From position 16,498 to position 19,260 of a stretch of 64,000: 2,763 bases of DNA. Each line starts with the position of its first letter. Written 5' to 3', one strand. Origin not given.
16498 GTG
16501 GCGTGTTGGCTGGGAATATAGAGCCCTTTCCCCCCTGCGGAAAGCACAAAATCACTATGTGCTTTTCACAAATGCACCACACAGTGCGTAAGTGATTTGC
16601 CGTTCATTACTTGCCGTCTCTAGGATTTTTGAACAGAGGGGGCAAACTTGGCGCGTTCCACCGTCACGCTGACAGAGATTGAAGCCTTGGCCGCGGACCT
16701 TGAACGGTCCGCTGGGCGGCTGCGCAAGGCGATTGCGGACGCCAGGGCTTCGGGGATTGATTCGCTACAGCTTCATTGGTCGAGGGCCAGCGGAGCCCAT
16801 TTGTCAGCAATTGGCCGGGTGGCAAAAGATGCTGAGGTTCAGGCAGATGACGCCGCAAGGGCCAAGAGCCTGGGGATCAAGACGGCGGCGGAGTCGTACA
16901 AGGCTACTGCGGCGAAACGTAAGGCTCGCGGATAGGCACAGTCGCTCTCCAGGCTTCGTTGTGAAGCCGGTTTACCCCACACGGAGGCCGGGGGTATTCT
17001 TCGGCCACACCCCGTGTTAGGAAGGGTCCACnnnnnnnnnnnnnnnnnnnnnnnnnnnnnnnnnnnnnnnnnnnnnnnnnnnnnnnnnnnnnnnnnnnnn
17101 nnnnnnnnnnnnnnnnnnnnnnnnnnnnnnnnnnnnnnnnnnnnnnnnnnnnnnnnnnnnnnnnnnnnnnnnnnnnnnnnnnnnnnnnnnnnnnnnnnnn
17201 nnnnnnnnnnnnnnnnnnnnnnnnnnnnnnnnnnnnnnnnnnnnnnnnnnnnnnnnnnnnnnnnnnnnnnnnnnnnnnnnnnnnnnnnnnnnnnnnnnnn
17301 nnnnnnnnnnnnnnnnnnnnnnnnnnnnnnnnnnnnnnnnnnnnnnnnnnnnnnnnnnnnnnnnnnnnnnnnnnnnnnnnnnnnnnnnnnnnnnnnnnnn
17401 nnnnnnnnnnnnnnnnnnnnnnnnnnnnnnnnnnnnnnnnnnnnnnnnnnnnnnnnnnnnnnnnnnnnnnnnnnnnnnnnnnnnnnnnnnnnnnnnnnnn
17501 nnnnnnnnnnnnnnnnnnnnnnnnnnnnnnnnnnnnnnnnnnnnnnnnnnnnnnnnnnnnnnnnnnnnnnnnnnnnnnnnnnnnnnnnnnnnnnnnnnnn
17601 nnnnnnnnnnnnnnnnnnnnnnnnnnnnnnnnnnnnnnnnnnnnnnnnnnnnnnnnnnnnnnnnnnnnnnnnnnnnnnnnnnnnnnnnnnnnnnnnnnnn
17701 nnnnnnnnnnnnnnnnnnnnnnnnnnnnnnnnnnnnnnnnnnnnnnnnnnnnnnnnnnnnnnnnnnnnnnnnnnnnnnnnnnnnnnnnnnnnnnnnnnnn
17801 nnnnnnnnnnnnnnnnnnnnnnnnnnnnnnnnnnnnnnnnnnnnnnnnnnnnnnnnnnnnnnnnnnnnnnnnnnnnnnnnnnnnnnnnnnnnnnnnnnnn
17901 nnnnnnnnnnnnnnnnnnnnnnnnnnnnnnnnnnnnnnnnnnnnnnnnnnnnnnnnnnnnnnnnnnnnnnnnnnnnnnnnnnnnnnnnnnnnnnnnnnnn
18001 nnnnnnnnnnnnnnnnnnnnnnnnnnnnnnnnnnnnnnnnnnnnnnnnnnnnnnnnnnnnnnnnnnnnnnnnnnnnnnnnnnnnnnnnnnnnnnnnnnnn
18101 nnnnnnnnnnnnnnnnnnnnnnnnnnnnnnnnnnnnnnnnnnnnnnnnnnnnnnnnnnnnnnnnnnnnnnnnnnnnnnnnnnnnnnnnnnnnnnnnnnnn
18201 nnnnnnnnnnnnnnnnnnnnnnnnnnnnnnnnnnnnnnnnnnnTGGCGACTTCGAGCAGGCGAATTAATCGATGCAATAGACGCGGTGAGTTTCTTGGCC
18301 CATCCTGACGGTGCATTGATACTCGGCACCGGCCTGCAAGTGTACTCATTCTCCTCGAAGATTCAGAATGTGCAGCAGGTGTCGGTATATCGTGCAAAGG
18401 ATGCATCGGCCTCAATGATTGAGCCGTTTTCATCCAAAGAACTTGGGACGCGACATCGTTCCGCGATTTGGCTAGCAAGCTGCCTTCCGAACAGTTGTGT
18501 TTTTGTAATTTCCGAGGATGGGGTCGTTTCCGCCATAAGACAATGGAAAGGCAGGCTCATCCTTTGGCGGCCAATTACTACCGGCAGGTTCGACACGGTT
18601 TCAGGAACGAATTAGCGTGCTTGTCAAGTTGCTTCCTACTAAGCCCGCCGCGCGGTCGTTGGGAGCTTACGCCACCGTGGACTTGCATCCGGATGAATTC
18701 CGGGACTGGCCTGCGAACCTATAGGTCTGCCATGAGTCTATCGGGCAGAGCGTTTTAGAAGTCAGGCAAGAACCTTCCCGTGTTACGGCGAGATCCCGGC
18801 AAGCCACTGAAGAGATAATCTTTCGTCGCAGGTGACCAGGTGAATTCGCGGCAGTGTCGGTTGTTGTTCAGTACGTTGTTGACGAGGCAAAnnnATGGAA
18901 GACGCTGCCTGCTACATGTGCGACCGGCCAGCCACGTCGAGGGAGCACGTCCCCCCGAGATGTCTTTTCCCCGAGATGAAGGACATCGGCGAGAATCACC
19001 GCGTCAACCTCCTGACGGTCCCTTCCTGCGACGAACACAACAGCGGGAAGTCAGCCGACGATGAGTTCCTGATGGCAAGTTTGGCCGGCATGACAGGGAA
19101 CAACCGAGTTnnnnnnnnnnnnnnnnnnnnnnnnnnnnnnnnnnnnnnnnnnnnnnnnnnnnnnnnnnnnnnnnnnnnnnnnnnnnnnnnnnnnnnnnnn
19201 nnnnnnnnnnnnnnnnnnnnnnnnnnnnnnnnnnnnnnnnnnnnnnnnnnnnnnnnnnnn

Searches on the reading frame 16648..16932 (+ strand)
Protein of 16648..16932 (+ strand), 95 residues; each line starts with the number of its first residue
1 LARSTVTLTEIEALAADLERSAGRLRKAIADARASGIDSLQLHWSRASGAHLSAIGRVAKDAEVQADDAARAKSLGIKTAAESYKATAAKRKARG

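Call 5: search_protein_families(library=pfam, proteins=[window:16648-16932:+], max_evalue=1)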
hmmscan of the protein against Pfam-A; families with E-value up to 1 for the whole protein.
window:16648-16932:+ (95 aa): 0 families

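Call 6: search_protein_families(library=padloc, proteins=[window:16648-16932:+], max_evalue=1)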
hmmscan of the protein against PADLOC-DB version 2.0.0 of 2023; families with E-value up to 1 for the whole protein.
window:16648-16932:+ (95 aa): 0 families

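Call 7: search_protein_families(library=ncbifam, proteins=[window:16648-16932:+], max_evalue=1)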
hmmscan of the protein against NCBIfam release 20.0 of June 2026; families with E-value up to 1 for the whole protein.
window:16648-16932:+ (95 aa): 0 families

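Call 8: search_protein_families(library=phrogs, proteins=[window:16648-16932:+], max_evalue=1)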
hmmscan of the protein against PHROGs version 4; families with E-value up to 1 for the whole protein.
window:16648-16932:+ (95 aa): 1 family
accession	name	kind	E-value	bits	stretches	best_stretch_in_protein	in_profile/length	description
phrog_15029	-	unknown function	0.034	15.4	0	9-33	32-55/120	-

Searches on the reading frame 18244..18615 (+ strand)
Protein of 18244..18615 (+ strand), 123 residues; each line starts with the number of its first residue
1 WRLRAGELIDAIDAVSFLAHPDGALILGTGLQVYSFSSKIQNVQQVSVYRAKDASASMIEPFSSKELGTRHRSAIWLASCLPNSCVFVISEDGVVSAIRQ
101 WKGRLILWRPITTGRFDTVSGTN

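Call 5: search_protein_families(library=pfam, proteins=[window:18244-18615:+], max_evalue=1)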
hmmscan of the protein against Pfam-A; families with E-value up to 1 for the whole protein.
window:18244-18615:+ (123 aa): 1 family
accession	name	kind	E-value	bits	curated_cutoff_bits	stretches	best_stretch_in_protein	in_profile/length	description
PF02457.21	DAC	-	2.3e-05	24.4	27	1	63-99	80-115/119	DisA bacterial checkpoint controller nucleotide-binding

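Call 6: search_protein_families(library=padloc, proteins=[window:18244-18615:+], max_evalue=1)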
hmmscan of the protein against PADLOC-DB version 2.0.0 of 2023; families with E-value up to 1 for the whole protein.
window:18244-18615:+ (123 aa): 0 families

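Call 7: search_protein_families(library=ncbifam, proteins=[window:18244-18615:+], max_evalue=1)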
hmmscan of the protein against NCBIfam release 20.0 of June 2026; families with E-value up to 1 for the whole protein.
window:18244-18615:+ (123 aa): 2 families
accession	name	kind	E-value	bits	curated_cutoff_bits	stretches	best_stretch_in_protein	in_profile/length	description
TIGR00159.1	TIGR00159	equivalog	0.00053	19.4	188.8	1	58-94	188-224/254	diadenylate cyclase CdaA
NF038328.1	c-di-AMP_CdaS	exception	0.0032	17.1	225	1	56-92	135-175/191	sporulation-specific diadenylate cyclase CdaS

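Call 8: search_protein_families(library=phrogs, proteins=[window:18244-18615:+], max_evalue=1)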
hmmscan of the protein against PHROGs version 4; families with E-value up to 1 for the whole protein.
window:18244-18615:+ (123 aa): 0 families

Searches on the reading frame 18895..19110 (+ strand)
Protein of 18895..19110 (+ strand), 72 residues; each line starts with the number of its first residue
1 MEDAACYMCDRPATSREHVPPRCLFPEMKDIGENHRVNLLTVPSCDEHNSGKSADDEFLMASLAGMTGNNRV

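Call 85: search_solved_structures(query=A7, max_evalue=10, show_alignments=4)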
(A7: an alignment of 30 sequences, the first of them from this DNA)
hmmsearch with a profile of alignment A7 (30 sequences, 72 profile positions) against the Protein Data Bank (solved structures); distinct sequences matched with E-value up to 10: 0.
